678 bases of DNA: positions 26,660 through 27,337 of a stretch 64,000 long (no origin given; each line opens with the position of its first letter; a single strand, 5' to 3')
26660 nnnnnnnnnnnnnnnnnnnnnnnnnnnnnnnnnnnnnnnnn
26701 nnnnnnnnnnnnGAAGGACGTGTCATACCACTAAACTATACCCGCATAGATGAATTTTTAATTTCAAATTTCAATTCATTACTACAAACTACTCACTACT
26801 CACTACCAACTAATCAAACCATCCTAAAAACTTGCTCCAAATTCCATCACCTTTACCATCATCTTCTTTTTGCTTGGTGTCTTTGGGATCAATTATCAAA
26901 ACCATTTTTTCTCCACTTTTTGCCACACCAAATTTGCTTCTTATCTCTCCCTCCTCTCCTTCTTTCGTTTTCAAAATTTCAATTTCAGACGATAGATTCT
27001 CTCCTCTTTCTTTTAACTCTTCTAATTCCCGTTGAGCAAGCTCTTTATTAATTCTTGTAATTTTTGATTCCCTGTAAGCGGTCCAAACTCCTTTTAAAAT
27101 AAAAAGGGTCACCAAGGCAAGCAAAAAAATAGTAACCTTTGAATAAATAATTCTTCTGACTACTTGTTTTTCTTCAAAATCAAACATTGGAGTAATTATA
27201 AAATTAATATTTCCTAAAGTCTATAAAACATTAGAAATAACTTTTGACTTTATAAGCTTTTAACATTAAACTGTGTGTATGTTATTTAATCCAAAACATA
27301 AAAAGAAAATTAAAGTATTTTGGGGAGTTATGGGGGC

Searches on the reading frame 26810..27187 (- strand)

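Call 84: search_protein_families(library=pfam, proteins=[window:26810-27187:-], max_evalue=0.001)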
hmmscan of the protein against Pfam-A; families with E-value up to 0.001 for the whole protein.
window:26810-27187:- (125 aa): 1 family
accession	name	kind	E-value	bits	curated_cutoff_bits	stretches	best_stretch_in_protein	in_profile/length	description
PF04977.20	DivIC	-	6e-08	32.8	28.9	1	26-100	2-79/80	Septum formation initiator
